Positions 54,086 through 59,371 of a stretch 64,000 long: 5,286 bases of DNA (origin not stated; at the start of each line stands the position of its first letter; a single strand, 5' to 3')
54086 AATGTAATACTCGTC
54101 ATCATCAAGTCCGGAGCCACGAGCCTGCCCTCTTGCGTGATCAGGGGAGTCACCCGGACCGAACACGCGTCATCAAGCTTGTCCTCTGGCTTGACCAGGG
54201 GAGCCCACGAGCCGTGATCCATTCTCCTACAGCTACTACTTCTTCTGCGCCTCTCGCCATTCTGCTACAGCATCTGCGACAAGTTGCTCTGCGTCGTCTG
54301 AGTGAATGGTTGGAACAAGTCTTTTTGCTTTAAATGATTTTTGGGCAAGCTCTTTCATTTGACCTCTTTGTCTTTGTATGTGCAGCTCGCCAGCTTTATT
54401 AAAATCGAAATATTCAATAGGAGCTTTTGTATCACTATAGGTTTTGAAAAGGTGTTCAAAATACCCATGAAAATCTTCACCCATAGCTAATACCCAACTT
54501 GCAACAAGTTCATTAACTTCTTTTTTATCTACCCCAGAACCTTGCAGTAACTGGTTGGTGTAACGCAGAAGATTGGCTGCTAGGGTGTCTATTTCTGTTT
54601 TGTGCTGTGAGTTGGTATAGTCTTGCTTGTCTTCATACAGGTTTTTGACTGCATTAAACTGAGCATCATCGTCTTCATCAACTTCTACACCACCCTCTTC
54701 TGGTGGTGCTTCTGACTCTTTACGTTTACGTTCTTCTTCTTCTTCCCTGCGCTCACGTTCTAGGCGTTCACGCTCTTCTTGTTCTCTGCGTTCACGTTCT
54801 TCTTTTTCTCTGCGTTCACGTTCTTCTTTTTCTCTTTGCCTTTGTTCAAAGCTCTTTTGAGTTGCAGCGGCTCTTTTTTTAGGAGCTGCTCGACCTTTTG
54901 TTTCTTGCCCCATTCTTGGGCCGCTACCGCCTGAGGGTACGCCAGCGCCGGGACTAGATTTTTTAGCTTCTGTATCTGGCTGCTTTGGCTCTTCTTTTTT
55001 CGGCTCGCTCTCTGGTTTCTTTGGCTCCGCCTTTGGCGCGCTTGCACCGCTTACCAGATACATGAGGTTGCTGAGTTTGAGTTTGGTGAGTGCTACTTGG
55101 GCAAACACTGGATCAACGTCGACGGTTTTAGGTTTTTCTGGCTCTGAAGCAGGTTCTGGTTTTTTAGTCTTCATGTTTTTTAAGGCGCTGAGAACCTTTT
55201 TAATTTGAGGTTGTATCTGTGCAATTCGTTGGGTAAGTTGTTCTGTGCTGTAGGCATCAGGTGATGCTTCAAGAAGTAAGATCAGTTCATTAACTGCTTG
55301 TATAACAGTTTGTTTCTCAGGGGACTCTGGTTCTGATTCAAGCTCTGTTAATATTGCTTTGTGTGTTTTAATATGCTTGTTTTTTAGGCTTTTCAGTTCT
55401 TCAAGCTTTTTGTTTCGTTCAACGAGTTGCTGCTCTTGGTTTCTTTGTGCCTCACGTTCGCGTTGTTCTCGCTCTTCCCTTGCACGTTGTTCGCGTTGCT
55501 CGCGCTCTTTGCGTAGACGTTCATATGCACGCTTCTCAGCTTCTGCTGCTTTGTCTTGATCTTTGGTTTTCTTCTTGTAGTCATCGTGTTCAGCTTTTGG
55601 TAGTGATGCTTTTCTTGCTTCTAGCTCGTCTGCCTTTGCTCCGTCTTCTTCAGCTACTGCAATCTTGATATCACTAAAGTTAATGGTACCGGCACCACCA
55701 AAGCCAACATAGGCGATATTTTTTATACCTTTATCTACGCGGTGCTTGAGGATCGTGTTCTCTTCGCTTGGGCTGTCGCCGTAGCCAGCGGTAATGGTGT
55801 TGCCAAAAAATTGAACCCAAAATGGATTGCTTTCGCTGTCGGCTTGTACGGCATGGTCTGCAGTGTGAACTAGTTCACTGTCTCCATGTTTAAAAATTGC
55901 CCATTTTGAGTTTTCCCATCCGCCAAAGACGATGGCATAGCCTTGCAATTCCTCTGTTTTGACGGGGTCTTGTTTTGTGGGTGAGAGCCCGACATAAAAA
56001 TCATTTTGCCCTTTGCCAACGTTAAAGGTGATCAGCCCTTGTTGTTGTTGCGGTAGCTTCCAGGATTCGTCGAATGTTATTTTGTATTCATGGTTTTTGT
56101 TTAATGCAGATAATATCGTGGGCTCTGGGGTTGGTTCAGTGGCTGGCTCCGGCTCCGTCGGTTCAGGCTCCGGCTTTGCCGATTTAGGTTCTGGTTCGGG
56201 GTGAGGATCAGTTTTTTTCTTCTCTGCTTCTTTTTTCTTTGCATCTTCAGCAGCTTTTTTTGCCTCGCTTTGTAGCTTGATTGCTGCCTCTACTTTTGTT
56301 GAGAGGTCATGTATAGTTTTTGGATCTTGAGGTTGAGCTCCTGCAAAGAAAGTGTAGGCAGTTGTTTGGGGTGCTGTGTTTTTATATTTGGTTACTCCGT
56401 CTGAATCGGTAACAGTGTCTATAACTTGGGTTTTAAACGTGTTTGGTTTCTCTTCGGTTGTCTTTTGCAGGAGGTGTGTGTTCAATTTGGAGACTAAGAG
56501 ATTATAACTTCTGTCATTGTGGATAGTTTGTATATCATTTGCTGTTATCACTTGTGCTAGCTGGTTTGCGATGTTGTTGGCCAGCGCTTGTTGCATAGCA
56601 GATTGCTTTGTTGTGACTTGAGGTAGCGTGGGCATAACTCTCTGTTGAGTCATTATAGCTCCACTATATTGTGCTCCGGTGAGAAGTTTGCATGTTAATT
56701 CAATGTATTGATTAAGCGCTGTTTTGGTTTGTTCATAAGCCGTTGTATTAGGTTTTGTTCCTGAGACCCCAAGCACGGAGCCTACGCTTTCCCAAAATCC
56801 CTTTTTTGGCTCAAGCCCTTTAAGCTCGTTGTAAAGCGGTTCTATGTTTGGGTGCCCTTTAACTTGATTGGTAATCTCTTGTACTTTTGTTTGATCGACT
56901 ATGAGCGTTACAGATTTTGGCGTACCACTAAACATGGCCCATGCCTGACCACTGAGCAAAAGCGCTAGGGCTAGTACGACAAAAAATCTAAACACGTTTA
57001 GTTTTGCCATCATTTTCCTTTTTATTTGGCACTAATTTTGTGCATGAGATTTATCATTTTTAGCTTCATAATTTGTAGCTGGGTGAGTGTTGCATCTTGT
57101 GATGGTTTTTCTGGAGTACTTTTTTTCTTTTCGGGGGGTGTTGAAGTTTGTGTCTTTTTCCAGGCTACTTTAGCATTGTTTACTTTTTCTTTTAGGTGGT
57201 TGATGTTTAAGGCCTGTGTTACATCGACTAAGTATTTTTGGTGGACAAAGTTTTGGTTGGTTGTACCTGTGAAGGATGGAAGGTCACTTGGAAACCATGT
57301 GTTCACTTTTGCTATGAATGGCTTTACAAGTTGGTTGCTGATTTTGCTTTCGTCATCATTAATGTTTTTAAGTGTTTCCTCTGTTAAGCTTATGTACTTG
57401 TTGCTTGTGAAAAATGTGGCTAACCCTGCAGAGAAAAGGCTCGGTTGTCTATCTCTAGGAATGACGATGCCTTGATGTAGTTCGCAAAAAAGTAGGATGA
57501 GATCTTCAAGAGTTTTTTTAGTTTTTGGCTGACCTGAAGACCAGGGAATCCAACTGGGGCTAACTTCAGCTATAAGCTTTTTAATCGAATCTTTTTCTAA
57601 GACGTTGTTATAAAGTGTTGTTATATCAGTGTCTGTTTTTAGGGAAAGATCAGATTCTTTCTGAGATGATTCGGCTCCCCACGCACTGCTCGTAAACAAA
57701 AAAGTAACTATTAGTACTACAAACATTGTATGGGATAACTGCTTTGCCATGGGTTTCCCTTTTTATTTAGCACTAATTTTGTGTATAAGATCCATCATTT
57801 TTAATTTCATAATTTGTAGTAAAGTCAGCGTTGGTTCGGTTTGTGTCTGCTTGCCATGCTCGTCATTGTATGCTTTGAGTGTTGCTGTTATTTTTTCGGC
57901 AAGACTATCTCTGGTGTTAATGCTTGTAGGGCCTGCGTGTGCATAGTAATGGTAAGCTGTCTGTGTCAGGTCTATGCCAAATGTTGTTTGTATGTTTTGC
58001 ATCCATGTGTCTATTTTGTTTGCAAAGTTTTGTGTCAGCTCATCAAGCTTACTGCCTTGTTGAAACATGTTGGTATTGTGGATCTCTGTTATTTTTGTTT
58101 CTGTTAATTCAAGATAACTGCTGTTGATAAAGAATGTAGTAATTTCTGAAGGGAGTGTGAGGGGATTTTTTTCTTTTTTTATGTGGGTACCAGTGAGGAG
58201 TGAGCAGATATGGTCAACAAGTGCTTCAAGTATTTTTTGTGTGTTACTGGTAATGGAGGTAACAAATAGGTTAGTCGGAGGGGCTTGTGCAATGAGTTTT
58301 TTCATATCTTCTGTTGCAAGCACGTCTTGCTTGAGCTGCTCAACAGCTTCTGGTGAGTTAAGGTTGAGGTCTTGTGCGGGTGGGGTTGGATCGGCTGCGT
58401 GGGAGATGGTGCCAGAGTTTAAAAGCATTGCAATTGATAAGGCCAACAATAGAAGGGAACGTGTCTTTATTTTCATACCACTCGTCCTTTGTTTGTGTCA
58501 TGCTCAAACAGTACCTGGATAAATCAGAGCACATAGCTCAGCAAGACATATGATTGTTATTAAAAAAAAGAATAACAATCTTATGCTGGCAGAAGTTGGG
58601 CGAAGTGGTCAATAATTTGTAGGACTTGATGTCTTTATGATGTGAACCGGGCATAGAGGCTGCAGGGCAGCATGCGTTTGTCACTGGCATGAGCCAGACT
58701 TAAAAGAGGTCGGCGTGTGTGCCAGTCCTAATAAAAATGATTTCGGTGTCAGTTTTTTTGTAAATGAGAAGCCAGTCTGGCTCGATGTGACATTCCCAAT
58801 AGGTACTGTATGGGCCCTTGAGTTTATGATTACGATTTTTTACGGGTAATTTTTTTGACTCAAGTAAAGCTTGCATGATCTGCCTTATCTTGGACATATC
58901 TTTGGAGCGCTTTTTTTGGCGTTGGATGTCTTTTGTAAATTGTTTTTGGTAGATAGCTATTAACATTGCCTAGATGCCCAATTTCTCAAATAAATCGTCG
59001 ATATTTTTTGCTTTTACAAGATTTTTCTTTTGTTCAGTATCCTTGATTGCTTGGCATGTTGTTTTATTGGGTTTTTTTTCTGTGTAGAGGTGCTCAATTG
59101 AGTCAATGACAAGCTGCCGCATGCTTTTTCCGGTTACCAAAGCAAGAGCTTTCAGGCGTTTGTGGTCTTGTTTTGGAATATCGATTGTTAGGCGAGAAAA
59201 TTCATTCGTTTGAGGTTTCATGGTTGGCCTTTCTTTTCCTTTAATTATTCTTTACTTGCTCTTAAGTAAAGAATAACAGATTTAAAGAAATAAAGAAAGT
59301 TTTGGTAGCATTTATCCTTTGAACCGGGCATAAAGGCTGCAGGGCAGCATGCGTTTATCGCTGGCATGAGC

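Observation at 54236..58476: Secreted paralog family sharing a conserved C-terminal LKLKM amphipathic motif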

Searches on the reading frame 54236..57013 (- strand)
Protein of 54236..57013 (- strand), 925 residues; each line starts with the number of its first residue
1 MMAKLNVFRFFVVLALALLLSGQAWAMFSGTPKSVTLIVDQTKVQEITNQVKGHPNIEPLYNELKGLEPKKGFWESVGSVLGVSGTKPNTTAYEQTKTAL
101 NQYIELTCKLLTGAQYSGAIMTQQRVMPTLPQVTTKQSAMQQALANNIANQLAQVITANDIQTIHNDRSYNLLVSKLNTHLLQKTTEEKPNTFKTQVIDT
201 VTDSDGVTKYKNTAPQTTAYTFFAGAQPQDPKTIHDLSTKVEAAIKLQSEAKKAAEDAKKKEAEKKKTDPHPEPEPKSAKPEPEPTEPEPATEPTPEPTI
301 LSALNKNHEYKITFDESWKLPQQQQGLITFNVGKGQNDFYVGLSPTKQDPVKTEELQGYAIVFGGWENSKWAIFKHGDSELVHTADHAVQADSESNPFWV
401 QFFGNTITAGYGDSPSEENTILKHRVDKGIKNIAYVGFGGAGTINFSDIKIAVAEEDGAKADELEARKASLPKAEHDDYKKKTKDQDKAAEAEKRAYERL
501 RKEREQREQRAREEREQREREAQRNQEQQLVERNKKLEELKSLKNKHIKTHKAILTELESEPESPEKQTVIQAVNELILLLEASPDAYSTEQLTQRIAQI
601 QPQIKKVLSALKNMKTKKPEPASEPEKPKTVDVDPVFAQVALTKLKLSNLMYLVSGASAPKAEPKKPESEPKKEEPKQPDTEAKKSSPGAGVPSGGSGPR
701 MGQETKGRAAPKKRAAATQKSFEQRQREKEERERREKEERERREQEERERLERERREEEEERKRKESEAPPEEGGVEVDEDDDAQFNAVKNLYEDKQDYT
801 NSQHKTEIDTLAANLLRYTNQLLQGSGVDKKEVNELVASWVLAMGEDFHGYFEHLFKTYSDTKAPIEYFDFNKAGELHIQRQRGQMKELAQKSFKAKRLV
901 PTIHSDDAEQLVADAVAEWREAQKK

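Call 5: search_protein_families(library=pfam, proteins=[window:54236-57013:-], max_evalue=1)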
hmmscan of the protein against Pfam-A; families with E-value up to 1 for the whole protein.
window:54236-57013:- (925 aa): 2 families
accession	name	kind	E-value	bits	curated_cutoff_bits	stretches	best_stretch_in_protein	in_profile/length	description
PF12248.16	Methyltransf_FA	-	1.8e-10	41.1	24.2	1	311-442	4-129/140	Farnesoic acid 0-methyl transferase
PF18182.6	mCpol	-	0.0037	18.1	26.4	1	370-424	49-102/114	minimal CRISPR polymerase domain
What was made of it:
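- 55688..56083 (-): g1 residues 311-442: Methyltransf_FA (PF12248) domain. Call 5: E 1.8e-10, 41.1 bits, cut-off 24.2.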

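Call 70: search_protein_families(library=ncbifam, proteins=[window:54236-57013:-], max_evalue=1)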
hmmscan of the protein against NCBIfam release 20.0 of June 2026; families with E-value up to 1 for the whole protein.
window:54236-57013:- (925 aa): 1 family
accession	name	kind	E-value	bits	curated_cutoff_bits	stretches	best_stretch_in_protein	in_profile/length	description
NF033186.1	internalin_K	exception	0.042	12.3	1100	1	229-308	469-550/604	class 1 internalin InlK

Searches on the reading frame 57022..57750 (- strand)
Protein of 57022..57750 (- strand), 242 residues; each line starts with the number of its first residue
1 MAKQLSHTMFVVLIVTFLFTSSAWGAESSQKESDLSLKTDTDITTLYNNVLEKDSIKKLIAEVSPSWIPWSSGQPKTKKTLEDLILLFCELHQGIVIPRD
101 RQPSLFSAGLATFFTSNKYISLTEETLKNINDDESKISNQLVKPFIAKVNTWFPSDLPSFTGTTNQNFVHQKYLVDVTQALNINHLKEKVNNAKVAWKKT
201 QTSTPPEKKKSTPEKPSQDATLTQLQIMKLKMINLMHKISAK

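Call 5: search_protein_families(library=pfam, proteins=[window:57022-57750:-], max_evalue=1)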
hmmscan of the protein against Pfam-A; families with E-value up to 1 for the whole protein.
window:57022-57750:- (242 aa): 1 family
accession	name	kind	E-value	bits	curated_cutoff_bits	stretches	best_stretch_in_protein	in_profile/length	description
PF16113.10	ECH_2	-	0.083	12.8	27.2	1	105-199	162-256/335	Enoyl-CoA hydratase/isomerase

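Call 70: search_protein_families(library=ncbifam, proteins=[window:57022-57750:-], max_evalue=1)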
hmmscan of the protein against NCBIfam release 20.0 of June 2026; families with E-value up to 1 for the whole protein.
window:57022-57750:- (242 aa): 0 families

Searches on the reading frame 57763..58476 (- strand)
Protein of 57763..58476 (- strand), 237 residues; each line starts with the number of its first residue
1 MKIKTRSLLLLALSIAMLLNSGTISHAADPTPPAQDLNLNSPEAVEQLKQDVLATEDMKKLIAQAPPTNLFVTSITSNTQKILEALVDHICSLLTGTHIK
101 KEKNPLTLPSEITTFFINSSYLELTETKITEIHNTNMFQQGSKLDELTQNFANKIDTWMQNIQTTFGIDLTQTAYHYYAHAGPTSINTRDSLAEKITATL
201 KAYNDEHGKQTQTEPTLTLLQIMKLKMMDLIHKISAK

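Call 5: search_protein_families(library=pfam, proteins=[window:57763-58476:-], max_evalue=1)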
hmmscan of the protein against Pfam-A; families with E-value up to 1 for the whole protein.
window:57763-58476:- (237 aa): 2 families
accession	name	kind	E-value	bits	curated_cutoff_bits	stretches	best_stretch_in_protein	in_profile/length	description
PF16510.12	P22_portal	-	0.019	14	26.1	1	150-234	466-543/594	Phage P22-like portal protein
PF24360.1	DUF7516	-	0.11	13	27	1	114-166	23-76/87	Domain of unknown function (DUF7516)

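Call 9: find_encoding_contigs(protein=window:57763-58476:-, flank=10000, max_places=6)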
Protein window:57763-58476:- (237 aa): 1 contig read that carries it; 1 place shown.
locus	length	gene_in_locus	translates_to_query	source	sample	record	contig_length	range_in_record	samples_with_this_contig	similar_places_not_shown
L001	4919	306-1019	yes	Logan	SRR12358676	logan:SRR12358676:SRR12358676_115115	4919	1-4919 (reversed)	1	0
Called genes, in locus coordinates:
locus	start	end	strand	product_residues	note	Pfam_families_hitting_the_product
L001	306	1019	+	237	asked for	-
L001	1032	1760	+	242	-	-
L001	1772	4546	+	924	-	PF12248:Methyltransf_FA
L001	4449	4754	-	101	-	-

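Call 10: find_homologous_proteins(query=window:57763-58476:-, max_evalue=0.01)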
Query window:57763-58476:- (237 aa): 1 proteins with E <= 0.01 among 498 candidates.
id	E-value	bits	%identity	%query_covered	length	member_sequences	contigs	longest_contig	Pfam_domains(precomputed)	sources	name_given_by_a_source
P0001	9.6e-138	475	100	93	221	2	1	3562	-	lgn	-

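Call 12: find_related_loci(query=A1, collection=genome_contigs, flank=10000)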
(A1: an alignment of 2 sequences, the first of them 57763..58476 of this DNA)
Query A1 (237 aa) in genome_contigs; peptide patterns used: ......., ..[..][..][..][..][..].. (x = any residue, [..] = any of these).
595 stretches matched a pattern, but none encodes a relative of the query by tblastn (E <= 1e-3).
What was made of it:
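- Tried and rejected: The genome-collection scan with the g2/g3 alignment found no relatives (call 12).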

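Call 44: predict_structure(alignment_id=A3)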
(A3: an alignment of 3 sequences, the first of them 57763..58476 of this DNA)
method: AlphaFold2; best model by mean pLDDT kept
length: 237 residues; sequences in the alignment: 3
mean_pLDDT: 37.3   pTM: 0.24
mean pLDDT of the five models: 37.3, 37.3, 35.2, 35.1, 34.0
residues with pLDDT >= 90: 0; 70-90: 0; 50-70: 1; < 50: 236
segments of 3 or more residues with pLDDT < 50: 1-156, 158-237
pLDDT, mean of each block of 10 residues (from residue 1): 32 32 30 34 40 42 36 33 38 33 30 32 37 40 46 47 42 35 37 41 41 37 40 42
secondary structure, 60 per line:
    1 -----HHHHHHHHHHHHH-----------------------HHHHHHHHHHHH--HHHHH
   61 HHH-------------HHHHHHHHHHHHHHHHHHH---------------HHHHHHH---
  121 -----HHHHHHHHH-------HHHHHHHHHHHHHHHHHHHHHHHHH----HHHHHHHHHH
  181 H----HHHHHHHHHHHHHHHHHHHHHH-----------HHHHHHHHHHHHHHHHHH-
elements in order: H6-18 H42-53 H56-63 H77-95 H111-117 H126-134 H142-166 H171-181 H186-207 H219-236
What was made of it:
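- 57766..57831 (-): g3 C-terminal tail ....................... The low-confidence AF2 model shows a helix at 219-236 after a coil (call 44).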

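Call 48: search_protein_representatives(alignment_id=A3)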
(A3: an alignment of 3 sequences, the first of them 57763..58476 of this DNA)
Query: 3 sequences, 246 profile positions. Proteins with E-value up to 0.001 (for the whole library): 4; up to 1e-10: 4; up to 1e-30: 3. The best 4 are listed.
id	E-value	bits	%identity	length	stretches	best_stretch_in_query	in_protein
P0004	1.5e-118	411.2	-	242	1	1-246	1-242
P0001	4.4e-102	357.3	-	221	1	17-246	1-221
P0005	1.9e-84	299.5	-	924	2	1-226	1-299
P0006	1.1e-14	71.0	-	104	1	1-85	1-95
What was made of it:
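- Tried and rejected: An exhaustive HMMER profile search of 1.84 billion representatives with family A found only g1, g2, g3 and one 104-aa fragment (call 48).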

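Call 50: find_encoding_contigs(protein=P0006, flank=10000, max_places=6)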
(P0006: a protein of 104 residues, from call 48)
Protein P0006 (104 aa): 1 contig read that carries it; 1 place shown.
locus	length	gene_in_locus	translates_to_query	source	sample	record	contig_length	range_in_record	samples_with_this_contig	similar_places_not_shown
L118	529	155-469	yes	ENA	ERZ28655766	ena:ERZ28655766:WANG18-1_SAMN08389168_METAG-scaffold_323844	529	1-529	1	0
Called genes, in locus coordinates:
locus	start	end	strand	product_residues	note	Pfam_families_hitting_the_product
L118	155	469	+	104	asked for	-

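Call 55: search_solved_structures(query=A3, max_evalue=1)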
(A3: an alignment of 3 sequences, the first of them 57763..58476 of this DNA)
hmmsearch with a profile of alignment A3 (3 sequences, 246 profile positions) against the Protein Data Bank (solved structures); distinct sequences matched with E-value up to 1: 1.
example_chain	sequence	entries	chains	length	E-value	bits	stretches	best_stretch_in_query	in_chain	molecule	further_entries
7eaa_C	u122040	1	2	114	0.037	16.9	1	137-203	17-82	RB1-inducible coiled-coil protein 1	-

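Call 70: search_protein_families(library=ncbifam, proteins=[window:57763-58476:-], max_evalue=1)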
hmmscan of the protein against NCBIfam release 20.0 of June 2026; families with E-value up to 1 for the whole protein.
window:57763-58476:- (237 aa): 0 families
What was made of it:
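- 57763..58476 (-): g3: 237-aa exported orphan protein, first gene of the three-gene cluster. Family A. No Pfam or NCBIfam match (calls 5, 70).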

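Call 73: find_related_loci(query=A3, collection=viral_contigs, flank=3000)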
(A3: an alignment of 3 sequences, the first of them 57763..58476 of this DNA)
Query A3 (237 aa) in viral_contigs; peptide patterns used: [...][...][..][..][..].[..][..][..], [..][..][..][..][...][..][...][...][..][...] (x = any residue, [..] = any of these).
252 stretches matched a pattern, but none encodes a relative of the query by tblastn (E <= 1e-3).

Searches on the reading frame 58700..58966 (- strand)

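Call 78: search_protein_families(library=pfam, proteins=[window:58700-58966:-], max_evalue=0.0001)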
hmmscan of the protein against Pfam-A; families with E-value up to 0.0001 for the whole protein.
window:58700-58966:- (88 aa): 2 families
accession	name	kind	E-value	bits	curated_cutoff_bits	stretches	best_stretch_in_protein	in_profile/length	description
PF15738.11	YafQ_toxin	-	6.1e-32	110.2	30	1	6-88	5-87/88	Bacterial toxin of type II toxin-antitoxin system, YafQ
PF05016.21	ParE_toxin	-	4.3e-07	30.8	23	1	5-87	2-88/89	ParE toxin of type II toxin-antitoxin system, parDE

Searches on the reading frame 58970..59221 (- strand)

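Call 78: search_protein_families(library=pfam, proteins=[window:58970-59221:-], max_evalue=0.0001)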
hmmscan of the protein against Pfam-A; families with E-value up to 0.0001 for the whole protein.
window:58970-59221:- (83 aa): 1 family
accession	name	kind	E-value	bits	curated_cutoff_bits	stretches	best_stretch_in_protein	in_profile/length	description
PF09386.16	ParD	-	2.8e-08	34.5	27.3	1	9-44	2-37/80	Antitoxin ParD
